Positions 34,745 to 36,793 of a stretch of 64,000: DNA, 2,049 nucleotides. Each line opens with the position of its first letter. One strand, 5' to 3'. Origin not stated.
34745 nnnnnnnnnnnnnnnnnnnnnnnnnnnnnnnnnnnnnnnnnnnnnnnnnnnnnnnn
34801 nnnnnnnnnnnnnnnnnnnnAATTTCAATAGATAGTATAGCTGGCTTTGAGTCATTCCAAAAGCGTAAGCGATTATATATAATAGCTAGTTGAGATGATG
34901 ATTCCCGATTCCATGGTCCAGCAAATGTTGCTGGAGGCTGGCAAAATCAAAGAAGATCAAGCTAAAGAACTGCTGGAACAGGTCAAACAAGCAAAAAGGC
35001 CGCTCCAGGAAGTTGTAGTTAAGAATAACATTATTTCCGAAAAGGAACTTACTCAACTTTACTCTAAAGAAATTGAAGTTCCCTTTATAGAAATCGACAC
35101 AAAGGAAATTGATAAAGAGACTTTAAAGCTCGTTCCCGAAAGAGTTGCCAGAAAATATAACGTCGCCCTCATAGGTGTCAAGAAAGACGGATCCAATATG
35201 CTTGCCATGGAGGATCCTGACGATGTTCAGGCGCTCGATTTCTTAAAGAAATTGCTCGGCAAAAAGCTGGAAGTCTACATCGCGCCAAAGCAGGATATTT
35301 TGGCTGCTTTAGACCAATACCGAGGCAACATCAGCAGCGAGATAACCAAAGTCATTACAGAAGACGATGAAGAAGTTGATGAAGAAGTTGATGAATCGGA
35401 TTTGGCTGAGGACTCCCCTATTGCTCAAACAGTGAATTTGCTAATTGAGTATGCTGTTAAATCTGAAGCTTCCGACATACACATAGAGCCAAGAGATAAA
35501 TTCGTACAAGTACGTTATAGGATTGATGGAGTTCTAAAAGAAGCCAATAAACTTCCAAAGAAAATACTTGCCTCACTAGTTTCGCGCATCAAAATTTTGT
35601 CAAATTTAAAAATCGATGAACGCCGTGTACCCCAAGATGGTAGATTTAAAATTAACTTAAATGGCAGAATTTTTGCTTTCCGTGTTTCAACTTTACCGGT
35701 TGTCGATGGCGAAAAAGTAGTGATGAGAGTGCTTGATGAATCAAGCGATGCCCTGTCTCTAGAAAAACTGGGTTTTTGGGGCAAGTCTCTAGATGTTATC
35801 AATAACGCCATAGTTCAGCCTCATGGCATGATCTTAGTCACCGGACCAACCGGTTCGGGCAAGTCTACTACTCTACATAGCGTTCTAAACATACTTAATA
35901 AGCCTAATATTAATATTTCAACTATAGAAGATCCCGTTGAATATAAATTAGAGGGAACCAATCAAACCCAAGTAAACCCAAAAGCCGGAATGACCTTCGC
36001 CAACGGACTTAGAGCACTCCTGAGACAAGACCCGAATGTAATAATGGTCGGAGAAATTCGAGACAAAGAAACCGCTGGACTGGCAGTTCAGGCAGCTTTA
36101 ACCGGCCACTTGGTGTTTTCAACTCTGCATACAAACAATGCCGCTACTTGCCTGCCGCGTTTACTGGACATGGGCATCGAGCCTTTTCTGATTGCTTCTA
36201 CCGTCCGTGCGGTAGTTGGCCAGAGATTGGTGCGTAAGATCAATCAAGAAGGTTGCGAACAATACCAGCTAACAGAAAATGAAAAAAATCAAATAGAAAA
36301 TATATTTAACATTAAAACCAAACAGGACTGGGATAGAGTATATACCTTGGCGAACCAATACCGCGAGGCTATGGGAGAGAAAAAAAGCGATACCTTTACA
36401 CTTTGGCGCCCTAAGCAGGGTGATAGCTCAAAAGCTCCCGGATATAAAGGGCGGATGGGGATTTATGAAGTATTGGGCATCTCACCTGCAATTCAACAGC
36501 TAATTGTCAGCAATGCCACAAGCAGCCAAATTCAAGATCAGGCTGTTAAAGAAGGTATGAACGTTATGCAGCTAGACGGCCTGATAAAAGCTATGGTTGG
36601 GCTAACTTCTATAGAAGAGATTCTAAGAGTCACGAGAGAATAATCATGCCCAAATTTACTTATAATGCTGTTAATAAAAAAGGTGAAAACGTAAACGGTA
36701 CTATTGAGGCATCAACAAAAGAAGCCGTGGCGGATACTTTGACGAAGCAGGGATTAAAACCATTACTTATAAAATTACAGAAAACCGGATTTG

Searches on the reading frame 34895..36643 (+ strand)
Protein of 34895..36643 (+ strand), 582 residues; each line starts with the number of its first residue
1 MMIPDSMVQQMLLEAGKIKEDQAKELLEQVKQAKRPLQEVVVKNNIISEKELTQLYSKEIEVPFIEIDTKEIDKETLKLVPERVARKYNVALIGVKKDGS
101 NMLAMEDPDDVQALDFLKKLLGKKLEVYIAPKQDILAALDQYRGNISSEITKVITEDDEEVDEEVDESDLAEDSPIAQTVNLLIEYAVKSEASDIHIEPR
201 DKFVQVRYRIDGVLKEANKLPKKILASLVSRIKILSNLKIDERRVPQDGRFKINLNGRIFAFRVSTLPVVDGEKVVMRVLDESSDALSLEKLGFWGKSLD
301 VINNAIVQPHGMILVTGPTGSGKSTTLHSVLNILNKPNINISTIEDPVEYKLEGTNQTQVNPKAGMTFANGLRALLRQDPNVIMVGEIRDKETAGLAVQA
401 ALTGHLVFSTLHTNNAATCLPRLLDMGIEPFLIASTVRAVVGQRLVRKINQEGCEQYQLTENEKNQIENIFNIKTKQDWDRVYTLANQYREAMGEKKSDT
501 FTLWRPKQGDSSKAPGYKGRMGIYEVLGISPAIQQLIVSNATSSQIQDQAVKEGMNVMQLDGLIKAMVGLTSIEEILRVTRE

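Call 58: search_protein_families(library=pfam, proteins=[window:34895-36643:+], max_evalue=0.01)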
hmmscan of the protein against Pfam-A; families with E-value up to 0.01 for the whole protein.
window:34895-36643:+ (582 aa): 9 families
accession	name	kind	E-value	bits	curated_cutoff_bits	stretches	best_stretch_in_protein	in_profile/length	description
PF00437.27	T2SSE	-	3.1e-130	434.5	24.9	1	171-578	3-370/370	Type II/IV secretion system protein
PF05157.20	MshEN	-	2.7e-17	63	23.1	1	61-145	2-86/90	MshEN domain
PF13555.12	AAA_29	-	3e-05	24.1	27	1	305-335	17-47/61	P-loop containing region of AAA domain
PF13401.12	AAA_22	-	0.00015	22.5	27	1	310-345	5-33/130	AAA domain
PF13191.12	AAA_16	-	0.00047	21.1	32.6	1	309-339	24-53/167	AAA ATPase domain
PF03266.21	NTPase_1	-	0.0022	18.3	23.9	0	313-342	2-31/168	NTPase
PF12775.13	AAA_7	-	0.0024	17.8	25.8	1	303-344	26-67/181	P-loop containing dynein motor region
PF13604.12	AAA_30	-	0.0052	17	27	0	301-338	9-46/191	AAA domain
PF25199.1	nSTAND_NTPase5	-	0.0091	16.3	34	0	311-341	42-73/145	Novel STAND NTPase 5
